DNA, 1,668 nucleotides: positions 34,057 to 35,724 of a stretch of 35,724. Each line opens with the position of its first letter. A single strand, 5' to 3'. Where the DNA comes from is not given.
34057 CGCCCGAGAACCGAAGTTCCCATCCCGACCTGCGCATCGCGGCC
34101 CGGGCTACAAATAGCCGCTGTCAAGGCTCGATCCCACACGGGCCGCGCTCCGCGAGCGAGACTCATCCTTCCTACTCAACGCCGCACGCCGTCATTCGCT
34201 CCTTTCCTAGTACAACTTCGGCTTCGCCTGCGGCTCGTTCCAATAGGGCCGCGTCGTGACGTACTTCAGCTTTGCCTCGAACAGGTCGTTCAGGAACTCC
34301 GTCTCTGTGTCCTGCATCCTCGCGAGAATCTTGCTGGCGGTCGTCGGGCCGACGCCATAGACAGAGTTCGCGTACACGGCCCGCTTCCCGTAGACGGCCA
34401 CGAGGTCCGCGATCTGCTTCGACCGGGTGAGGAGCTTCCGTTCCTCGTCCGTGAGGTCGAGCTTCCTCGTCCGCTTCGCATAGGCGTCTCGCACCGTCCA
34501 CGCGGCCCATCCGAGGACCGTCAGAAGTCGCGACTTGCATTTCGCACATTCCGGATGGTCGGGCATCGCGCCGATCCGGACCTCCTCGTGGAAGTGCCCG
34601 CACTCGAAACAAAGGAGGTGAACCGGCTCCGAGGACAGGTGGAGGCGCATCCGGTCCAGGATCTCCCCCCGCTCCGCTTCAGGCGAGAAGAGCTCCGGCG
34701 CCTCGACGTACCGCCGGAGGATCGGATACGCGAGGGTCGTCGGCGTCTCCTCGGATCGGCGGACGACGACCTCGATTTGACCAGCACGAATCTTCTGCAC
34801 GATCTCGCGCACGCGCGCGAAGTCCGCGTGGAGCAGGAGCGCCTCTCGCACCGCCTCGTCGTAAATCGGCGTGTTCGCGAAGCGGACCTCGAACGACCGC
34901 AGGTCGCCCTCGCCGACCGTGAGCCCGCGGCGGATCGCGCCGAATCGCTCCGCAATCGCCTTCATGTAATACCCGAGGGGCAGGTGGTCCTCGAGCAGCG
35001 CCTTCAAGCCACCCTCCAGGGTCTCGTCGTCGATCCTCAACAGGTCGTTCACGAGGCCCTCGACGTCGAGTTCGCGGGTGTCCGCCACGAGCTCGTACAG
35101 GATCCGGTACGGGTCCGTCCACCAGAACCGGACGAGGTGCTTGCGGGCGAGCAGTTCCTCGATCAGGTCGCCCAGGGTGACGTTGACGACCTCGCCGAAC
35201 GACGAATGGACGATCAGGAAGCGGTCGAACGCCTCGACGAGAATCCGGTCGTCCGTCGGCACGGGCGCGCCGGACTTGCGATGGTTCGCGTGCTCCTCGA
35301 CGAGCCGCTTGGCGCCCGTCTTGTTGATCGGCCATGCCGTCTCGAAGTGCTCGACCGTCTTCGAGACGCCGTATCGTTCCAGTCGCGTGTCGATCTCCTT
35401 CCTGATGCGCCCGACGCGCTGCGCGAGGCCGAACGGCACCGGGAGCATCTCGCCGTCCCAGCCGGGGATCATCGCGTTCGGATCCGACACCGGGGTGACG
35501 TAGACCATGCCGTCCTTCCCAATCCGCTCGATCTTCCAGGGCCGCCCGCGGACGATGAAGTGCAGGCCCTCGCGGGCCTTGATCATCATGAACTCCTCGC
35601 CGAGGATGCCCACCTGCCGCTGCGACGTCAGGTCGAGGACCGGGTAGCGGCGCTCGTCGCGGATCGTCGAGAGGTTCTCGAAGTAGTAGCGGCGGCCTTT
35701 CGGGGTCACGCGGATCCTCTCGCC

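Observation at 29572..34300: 4.7-kb insert bracketed by two diverged coding copies of the helicase gene's last 30 codons, with no recombinase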

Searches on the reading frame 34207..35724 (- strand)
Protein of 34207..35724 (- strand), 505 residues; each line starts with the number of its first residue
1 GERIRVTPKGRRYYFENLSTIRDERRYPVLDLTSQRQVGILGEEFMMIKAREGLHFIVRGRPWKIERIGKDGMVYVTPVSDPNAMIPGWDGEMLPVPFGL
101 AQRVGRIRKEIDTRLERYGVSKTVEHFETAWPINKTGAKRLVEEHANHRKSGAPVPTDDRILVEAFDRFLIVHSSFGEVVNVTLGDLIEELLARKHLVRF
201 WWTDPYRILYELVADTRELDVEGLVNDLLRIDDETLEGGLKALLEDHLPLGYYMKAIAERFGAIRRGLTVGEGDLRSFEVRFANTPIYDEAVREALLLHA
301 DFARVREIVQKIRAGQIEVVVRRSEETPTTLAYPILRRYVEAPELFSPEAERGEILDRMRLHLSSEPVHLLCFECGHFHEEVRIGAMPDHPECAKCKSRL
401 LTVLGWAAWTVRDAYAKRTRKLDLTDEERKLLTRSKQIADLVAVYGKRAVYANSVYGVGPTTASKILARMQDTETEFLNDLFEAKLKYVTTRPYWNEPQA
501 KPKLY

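Call 7: search_protein_families(library=pfam, proteins=[window:34207-35709:-], max_evalue=0.01)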
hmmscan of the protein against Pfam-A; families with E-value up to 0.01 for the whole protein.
window:34207-35709:- (500 aa): 4 families
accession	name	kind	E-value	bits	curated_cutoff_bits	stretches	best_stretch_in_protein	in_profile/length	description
PF08494.16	DEAD_assoc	-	6.2e-19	69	23.5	1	150-326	1-190/191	DEAD/H associated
PF19306.5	WH_Lhr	-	0.00081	19.2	27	1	13-75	103-162/168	Large helicase-related protein, winged helix domain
PF01155.25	HypA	-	0.0023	18.4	28.9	1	345-399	51-100/112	Hydrogenase/urease nickel incorporation, metallochaperone, hypA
PF19827.4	DUF6308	-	0.0045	17.3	27.3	0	415-465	78-122/193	Family of unknown function (DUF6308)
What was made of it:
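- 34207..35724 (-): 3' part (505 codons) of the Lhr-type helicase gene. It runs off the window end. The stop is TAG at 34207-34209. Pfam DEAD_assoc and WH_Lhr (call 7).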

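Call 10: find_related_loci(query=window:34207-35724:-, collection=genome_contigs, flank=10000)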
Query window:34207-35724:- (505 aa) in genome_contigs; peptide patterns used: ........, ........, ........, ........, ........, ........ (x = any residue, [..] = any of these).
65 stretches matched a pattern; 23 encode a relative of the query (tblastn E <= 1e-3); 23 distinct loci.
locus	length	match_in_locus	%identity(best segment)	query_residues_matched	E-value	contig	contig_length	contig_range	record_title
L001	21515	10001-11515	94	1-505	0e+0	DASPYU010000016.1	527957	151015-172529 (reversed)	MAG TPA_asm: Thermoplasmata archaeon isolate SMAG_U11601 k141_57208, whole genome shotgun sequence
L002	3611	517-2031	93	1-505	0e+0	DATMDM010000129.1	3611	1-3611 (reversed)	MAG TPA_asm: Thermoplasmata archaeon isolate SMAG_U13408 k141_2437667, whole genome shotgun sequence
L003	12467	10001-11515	92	1-505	0e+0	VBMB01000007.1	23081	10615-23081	MAG: Methanobacteriota archaeon isolate EA_12 14_1009_12_30cm_scaffold_3541, whole genome shotgun sequence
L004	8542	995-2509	92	1-505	0e+0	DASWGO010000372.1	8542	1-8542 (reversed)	MAG TPA_asm: Thermoplasmata archaeon isolate SMAG_U2818 k141_585649, whole genome shotgun sequence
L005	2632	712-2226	91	1-505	0e+0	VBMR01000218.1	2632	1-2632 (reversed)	MAG: Methanobacteriota archaeon isolate EA_28 14_0927_05_20cm_scaffold_59895, whole genome shotgun sequence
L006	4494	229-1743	91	1-505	0e+0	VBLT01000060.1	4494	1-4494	MAG: Methanobacteriota archaeon isolate EA_4 14_0903_12_30cm_scaffold_27349, whole genome shotgun sequence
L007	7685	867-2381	89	1-505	0e+0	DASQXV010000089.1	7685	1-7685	MAG TPA_asm: Thermoplasmata archaeon isolate SMAG_U11048 k141_644366, whole genome shotgun sequence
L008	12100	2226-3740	85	1-505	0e+0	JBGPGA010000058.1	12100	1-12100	MAG: Thermoplasmata archaeon isolate OBJ_0618_7090110_53 k141_8421651_length_12100_cov_11.0002, whole genome shotgun seq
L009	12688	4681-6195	84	1-505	0e+0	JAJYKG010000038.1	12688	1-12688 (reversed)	MAG: Thermoplasmata archaeon isolate DBS2-1.bin2 NODE_9273_length_12688_cov_1.232227, whole genome shotgun sequence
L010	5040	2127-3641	82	1-505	0e+0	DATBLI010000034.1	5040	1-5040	MAG TPA_asm: Thermoplasmata archaeon isolate SMAG_U3968 k141_643077, whole genome shotgun sequence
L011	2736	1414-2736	92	1-441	0e+0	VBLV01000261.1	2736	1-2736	MAG: Methanobacteriota archaeon isolate EA_6 14_0903_13_40cm_scaffold_48757, whole genome shotgun sequence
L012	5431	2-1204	94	105-505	0e+0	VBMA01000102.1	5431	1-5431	MAG: Methanobacteriota archaeon isolate EA_11 14_0903_13_40cm_scaffold_15217, whole genome shotgun sequence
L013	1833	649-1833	83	1-395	0e+0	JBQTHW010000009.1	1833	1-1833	MAG: Methanobacteriota archaeon isolate SAW39 c_000000377312, whole genome shotgun sequence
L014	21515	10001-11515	85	1-505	0e+0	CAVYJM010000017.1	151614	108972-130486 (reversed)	MAG: uncultured Thermoplasmata archaeon isolate MFD01299.bin.2.33 genome assembly, contig: contig_57636, whole genome sh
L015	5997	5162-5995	92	1-278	2e-176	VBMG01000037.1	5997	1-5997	MAG: Methanobacteriota archaeon isolate EA_17 14_0929_05_40cm_scaffold_15691, whole genome shotgun sequence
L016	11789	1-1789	94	254-505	5e-158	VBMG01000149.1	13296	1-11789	MAG: Methanobacteriota archaeon isolate EA_17 14_0929_05_40cm_scaffold_3214, whole genome shotgun sequence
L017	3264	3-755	92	255-505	9e-161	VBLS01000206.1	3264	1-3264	MAG: Methanobacteriota archaeon isolate EA_3 14_0903_13_40cm_scaffold_38797, whole genome shotgun sequence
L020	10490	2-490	85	343-505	1e-93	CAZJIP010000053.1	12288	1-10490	MAG TPA_asm: uncultured Methanomassiliicoccales archaeon isolate SRP093762_co1_91 genome assembly, contig: NODE_3005_len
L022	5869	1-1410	83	351-505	1e-83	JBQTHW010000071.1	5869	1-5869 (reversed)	MAG: Methanobacteriota archaeon isolate SAW39 c_000000018055, whole genome shotgun sequence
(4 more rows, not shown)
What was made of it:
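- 34207..35724 (-): 82-94% aa identity to lhr of soil Thermoplasmata MAGs (call 10).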

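Call 15: search_protein_families(library=pfam, proteins=[L016:774-1307:-, L016:1274-1597:-, L016:1793-6463:+, L016:6708-8177:+, L004:2585-5188:+, L010:3657-4175:-, L010:4157-4555:-, L022:548-1087:-, L022:1826-5638:-, L012:1223-3928:+], max_evalue=0.001)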
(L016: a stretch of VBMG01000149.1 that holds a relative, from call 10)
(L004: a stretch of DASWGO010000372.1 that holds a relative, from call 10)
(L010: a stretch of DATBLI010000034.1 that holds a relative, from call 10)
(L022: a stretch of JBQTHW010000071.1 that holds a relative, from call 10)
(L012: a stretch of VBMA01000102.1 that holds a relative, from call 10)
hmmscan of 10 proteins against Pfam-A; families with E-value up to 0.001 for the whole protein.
L016:774-1307:- (177 aa): 1 family
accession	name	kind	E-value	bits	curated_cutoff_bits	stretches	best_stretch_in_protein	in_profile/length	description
PF20698.3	PIN-TPR-GreABC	-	0.00024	21.8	27.8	0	14-82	2-73/138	PIN domain associated with the TPR-GreAB-C-PIN system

L016:1274-1597:- (107 aa): 2 families
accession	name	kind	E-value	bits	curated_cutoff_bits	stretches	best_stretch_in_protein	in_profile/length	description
PF03683.19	UPF0175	-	2.2e-08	34.1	27.9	1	45-101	17-74/75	Uncharacterised protein family (UPF0175)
PF01402.27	RHH_1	-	2e-06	28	20.5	1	10-45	2-37/39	Ribbon-helix-helix protein, copG family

L016:1793-6463:+ (1556 aa): 7 families
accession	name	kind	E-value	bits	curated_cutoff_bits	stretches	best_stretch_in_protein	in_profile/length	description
PF13517.12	FG-GAP_3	-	4.3e-21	75.7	26.9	4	508-567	1-61/61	FG-GAP-like repeat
PF17963.7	Big_9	-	7.8e-17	62.4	23.6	2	1229-1289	27-89/89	Bacterial Ig domain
PF13570.13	Beta-prop_ACSF4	-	1.7e-12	47.8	133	1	334-498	107-257/329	Beta-alanine-activating enzyme, beta-propeller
PF25292.1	Beta-prop_CGLA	-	1.4e-11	44.9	26.8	2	322-404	36-114/316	Lambda-carrageenase beta-propeller domain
PF01839.29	FG-GAP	-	7e-09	35.8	22.1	0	503-520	4-21/37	FG-GAP repeat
PF06848.17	Disaggr_repeat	-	1.7e-08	34.8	33.9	1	725-809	81-179/179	Disaggregatase related repeat domain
PF24517.2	CBM96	-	2.4e-08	34.4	26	1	120-182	9-69/164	Carbohydrate-binding module family 96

L016:6708-8177:+ (489 aa): 4 families
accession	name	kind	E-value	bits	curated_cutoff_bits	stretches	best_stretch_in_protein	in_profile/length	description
PF13088.12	BNR_2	-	9.7e-08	32.1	31.4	1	241-377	15-151/277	BNR repeat-like domain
PF21471.3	Reelin_subrepeat-B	-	1.6e-05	25.1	27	0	224-285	39-77/127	Reelin subrepeat B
PF02012.26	BNR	-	1.9e-05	24.4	27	0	368-378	2-12/12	BNR/Asp-box repeat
PF24316.1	Tli3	-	4.6e-05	24.2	27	0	234-256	76-96/129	T6SS Tli3 immunity protein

L004:2585-5188:+ (867 aa): 3 families
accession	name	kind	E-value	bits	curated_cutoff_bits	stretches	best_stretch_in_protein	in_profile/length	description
PF13517.12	FG-GAP_3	-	2e-12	47.9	26.9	2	255-322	1-61/61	FG-GAP-like repeat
PF00041.27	fn3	-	1e-08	35.7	25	1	779-862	7-83/84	Fibronectin type III domain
PF01839.29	FG-GAP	-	0.00099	19.4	22.1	0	251-268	5-22/37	FG-GAP repeat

L010:3657-4175:- (172 aa): 1 family
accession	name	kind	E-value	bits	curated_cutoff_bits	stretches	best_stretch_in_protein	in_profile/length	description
PF20698.3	PIN-TPR-GreABC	-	0.00034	21.3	27.8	0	12-79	5-75/138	PIN domain associated with the TPR-GreAB-C-PIN system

L010:4157-4555:- (132 aa): 2 families
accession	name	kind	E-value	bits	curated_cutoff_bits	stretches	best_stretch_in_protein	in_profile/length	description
PF03683.19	UPF0175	-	1.6e-08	34.5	27.9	1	70-126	17-74/75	Uncharacterised protein family (UPF0175)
PF01402.27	RHH_1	-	1.6e-06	28.3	20.5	1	35-70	2-37/39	Ribbon-helix-helix protein, copG family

L022:548-1087:- (179 aa): 0 families

L022:1826-5638:- (1270 aa): 0 families

L012:1223-3928:+ (901 aa): 3 families
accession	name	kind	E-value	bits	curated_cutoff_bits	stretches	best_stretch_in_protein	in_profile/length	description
PF13517.12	FG-GAP_3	-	5e-14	53.1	26.9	1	195-262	1-60/61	FG-GAP-like repeat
PF01839.29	FG-GAP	-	1.6e-09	37.9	22.1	1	247-268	4-25/37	FG-GAP repeat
PF00041.27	fn3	-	7.2e-08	33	25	1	785-863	3-69/84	Fibronectin type III domain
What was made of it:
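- A toxin-antitoxin module is among the cassettes (call 15).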

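Call 18: search_protein_families(library=pfam, proteins=[L001:13047-13958:+, L001:13535-15073:-, L001:14791-16110:-, L001:15977-16720:-, L001:16615-17475:-, L001:17315-18565:+, L014:11584-11976:-, L014:12005-13384:+, L014:14431-16521:+, L014:13912-14508:-], max_evalue=0.001)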
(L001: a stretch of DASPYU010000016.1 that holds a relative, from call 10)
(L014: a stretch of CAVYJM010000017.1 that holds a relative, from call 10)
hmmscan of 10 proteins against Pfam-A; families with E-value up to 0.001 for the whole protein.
L001:13047-13958:+ (303 aa): 0 families

L001:13535-15073:- (512 aa): 0 families

L001:14791-16110:- (439 aa): 0 families

L001:15977-16720:- (247 aa): 1 family
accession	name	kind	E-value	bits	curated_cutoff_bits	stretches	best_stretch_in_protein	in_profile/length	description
PF14822.12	Vasohibin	-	0.00018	21.3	24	0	119-169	142-192/245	Vasohibin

L001:16615-17475:- (286 aa): 3 families
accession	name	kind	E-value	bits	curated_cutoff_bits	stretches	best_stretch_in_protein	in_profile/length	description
PF03807.23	F420_oxidored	-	2.6e-18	66.8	21.6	1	82-172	1-94/94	NADP oxidoreductase coenzyme F420-dependent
PF02826.25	2-Hacid_dh_C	-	0.0007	19.5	25.1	1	79-114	35-70/178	D-isomer specific 2-hydroxyacid dehydrogenase, NAD binding domain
PF03446.21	NAD_binding_2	-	0.00085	19.8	21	0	82-148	1-64/161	NAD binding domain of 6-phosphogluconate dehydrogenase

L001:17315-18565:+ (416 aa): 2 families
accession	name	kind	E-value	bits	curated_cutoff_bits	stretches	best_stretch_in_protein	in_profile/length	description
PF07690.21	MFS_1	-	3.3e-35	122.1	33.4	2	39-373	6-345/347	Major Facilitator Superfamily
PF12832.13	MFS_1_like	-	2.1e-09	37.3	25.2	1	29-169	212-350/373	MFS_1 like family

L014:11584-11976:- (130 aa): 3 families
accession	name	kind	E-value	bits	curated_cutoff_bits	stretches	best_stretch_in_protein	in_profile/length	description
PF01575.25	MaoC_dehydratas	-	9.8e-08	32.1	27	1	6-96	6-106/123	MaoC like domain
PF03061.28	4HBT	-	1.9e-06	28.5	20.6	1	61-97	25-62/79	Thioesterase superfamily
PF13452.11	FAS1_DH_region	-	0.00073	20.1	22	0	66-118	75-130/132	FAS1-like, dehydratase domain region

L014:12005-13384:+ (459 aa): 3 families
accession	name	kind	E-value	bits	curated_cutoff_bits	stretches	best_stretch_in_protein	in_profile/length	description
PF07690.21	MFS_1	-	3.6e-35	122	33.4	1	43-413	2-346/347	Major Facilitator Superfamily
PF05977.19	MFS_3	-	2.8e-09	36.4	27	1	80-203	52-177/524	Transmembrane secretion effector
PF13347.12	MFS_2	-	8.1e-05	21.8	27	1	55-201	15-173/427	MFS/sugar transport protein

L014:14431-16521:+ (696 aa): 3 families
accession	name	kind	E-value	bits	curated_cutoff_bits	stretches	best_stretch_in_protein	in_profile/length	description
PF00821.23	PEPCK_GTP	-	1.1e-104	350.5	23.8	1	320-679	1-357/357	Phosphoenolpyruvate carboxykinase C-terminal P-loop domain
PF17297.7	PEPCK_N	-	5.5e-54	183.5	23.8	1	108-315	4-217/218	Phosphoenolpyruvate carboxykinase N-terminal domain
PF01293.25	PEPCK_ATP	-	8.2e-07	28.5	26.5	1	218-418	98-285/465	Phosphoenolpyruvate carboxykinase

L014:13912-14508:- (198 aa): 12 families
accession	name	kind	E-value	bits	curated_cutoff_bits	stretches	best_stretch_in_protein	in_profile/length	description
PF00037.32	Fer4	-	1.4e-11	44.2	21.1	2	114-134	3-23/24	4Fe-4S binding domain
PF12838.12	Fer4_7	-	2.3e-09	38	27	1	174-191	2-19/52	4Fe-4S dicluster domain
PF13187.11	Fer4_9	-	8.3e-08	32.6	27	1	166-189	34-52/52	4Fe-4S dicluster domain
PF12837.12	Fer4_6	-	2.8e-07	30.6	25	1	174-189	9-24/24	4Fe-4S binding domain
PF13237.11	Fer4_10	-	6.9e-06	26.3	25.5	1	113-185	3-53/53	4Fe-4S dicluster domain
PF14697.11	Fer4_21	-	8.3e-06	26.3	35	0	169-189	3-26/59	4Fe-4S dicluster domain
PF12797.12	Fer4_2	-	1.5e-05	25.1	24.5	0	174-186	10-22/22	4Fe-4S binding domain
PF13484.11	Fer4_16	-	3.7e-05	24.9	30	0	174-191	2-19/66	4Fe-4S double cluster binding domain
PF13746.11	Fer4_18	-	5.4e-05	23.8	27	0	161-196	48-82/114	4Fe-4S dicluster domain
PF12800.12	Fer4_4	-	0.00026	21.5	24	0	174-186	4-16/17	4Fe-4S binding domain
PF13183.11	Fer4_8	-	0.00056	20.8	27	0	117-187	3-67/68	4Fe-4S dicluster domain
PF12798.12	Fer4_3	-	0.00086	20.4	27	0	174-188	1-15/15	4Fe-4S binding domain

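Call 19: search_protein_families(library=pfam, proteins=[L007:2424-3344:-, L007:4636-5985:+, L008:3685-4617:+, L008:5097-7076:+, L009:6232-6690:-, L009:6624-7169:-, L009:7170-7697:-, L017:873-2288:+, L020:494-1510:+, L020:1586-2068:-], max_evalue=0.001)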
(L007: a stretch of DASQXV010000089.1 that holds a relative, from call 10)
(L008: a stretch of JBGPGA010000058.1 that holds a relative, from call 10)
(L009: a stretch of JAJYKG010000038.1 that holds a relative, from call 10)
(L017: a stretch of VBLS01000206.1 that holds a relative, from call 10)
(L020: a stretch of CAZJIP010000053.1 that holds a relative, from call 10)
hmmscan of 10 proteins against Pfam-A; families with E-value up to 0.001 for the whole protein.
L007:2424-3344:- (306 aa): 7 families
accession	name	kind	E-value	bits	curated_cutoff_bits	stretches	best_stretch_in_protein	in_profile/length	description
PF13404.12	HTH_AsnC-type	-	7.7e-18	64.5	27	2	23-63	2-42/42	AsnC-type helix-turn-helix domain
PF13412.12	HTH_24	-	1e-17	63.9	21.9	1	23-69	2-48/48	Winged helix-turn-helix DNA-binding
PF12802.13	MarR_2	-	1.5e-10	41.5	27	1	22-68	3-50/61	MarR family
PF25212.1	HVO_A0114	-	2.7e-07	30.7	27.6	0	27-69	25-67/84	HVO_A0114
PF01047.28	MarR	-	1.3e-06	28.7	24.6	1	25-69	4-48/59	MarR family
PF12840.13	HTH_20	-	2.5e-06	27.8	27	0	27-68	7-48/51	Helix-turn-helix domain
PF09339.16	HTH_IclR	-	1.4e-05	25.2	22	0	27-69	6-49/52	IclR helix-turn-helix domain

L007:4636-5985:+ (449 aa): 2 families
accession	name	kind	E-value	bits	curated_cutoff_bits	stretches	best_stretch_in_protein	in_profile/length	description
PF01978.25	TrmB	-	2.9e-21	75.5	25.6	1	15-82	1-67/68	Sugar-specific transcriptional regulator TrmB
PF09339.16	HTH_IclR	-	0.00022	21.4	22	1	37-68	18-49/52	IclR helix-turn-helix domain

L008:3685-4617:+ (310 aa): 8 families
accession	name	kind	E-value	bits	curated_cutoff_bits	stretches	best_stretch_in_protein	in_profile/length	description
PF08241.18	Methyltransf_11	-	1.5e-25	90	21.2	1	111-207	1-95/95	Methyltransferase domain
PF13649.12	Methyltransf_25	-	1.4e-23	83.8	27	1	110-203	1-97/97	Methyltransferase domain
PF13847.12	Methyltransf_31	-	6.6e-17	62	27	1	106-208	3-110/145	Methyltransferase domain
PF08242.18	Methyltransf_12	-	2.8e-16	60.5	30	1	111-205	1-98/98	Methyltransferase domain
PF01209.24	Ubie_methyltran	-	3.5e-14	53.2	20.1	1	105-206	46-150/233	ubiE/COQ5 methyltransferase family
PF13489.12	Methyltransf_23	-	5.9e-14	52.6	27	1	96-210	12-119/164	Methyltransferase domain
PF03141.22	Methyltransf_29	-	2.3e-05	23.6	23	1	108-213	119-222/506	Putative S-adenosyl-L-methionine-dependent methyltransferase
PF02353.26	CMAS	-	4e-05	23.5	27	1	106-208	62-165/273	Mycolic acid cyclopropane synthetase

L008:5097-7076:+ (659 aa): 3 families
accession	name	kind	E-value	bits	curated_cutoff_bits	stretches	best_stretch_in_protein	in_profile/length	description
PF00821.23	PEPCK_GTP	-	2.1e-103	346.3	23.8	1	283-642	1-357/357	Phosphoenolpyruvate carboxykinase C-terminal P-loop domain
PF17297.7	PEPCK_N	-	1.4e-51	175.7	23.8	1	69-278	2-217/218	Phosphoenolpyruvate carboxykinase N-terminal domain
PF01293.25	PEPCK_ATP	-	8.4e-08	31.8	26.5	1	160-382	78-286/465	Phosphoenolpyruvate carboxykinase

L009:6232-6690:- (152 aa): 0 families

L009:6624-7169:- (181 aa): 0 families

L009:7170-7697:- (175 aa): 5 families
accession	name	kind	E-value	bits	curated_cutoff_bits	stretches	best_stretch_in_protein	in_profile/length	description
PF00903.31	Glyoxalase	-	4.2e-19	69.5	20.6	1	54-173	2-121/121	Glyoxalase/Bleomycin resistance protein/Dioxygenase superfamily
PF13669.12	Glyoxalase_4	-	1.3e-11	45.1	27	1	57-153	3-97/109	Glyoxalase/Bleomycin resistance protein/Dioxygenase superfamily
PF18029.7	Glyoxalase_6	-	2.1e-07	32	23.6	1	59-169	4-101/106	Glyoxalase-like domain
PF13468.12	Glyoxalase_3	-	0.0003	21.3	25.1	1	111-164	63-119/176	Glyoxalase-like domain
PF22677.2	Ble-like_N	-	0.0005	20.2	24.5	0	56-76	4-24/41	Bleomycin resistance protein-like N-terminal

L017:873-2288:+ (471 aa): 2 families
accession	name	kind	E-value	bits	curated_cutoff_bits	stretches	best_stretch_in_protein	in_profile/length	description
PF12698.13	ABC2_membrane_3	-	3.2e-07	30.2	31.6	1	64-255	163-339/347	ABC-2 family transporter protein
PF12679.13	ABC2_membrane_2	-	3.7e-07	30.1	27.2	1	64-262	70-279/283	ABC-2 family transporter protein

L020:494-1510:+ (338 aa): 2 families
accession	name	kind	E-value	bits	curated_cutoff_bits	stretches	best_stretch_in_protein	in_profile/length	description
PF16927.11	HisKA_7TM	-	5e-10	40.1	28.6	1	44-260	4-223/224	N-terminal 7TM region of histidine kinase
PF25129.1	Pyr4-TMTC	-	0.00018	21.7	27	1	170-224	77-129/227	Pyr4-like transmembrane terpene cyclases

L020:1586-2068:- (160 aa): 2 families
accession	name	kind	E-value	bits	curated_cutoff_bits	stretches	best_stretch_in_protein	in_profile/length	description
PF01575.25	MaoC_dehydratas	-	1.6e-07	31.4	27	1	35-125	5-105/123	MaoC like domain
PF03061.28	4HBT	-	7.8e-05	23.4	20.6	1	91-125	25-60/79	Thioesterase superfamily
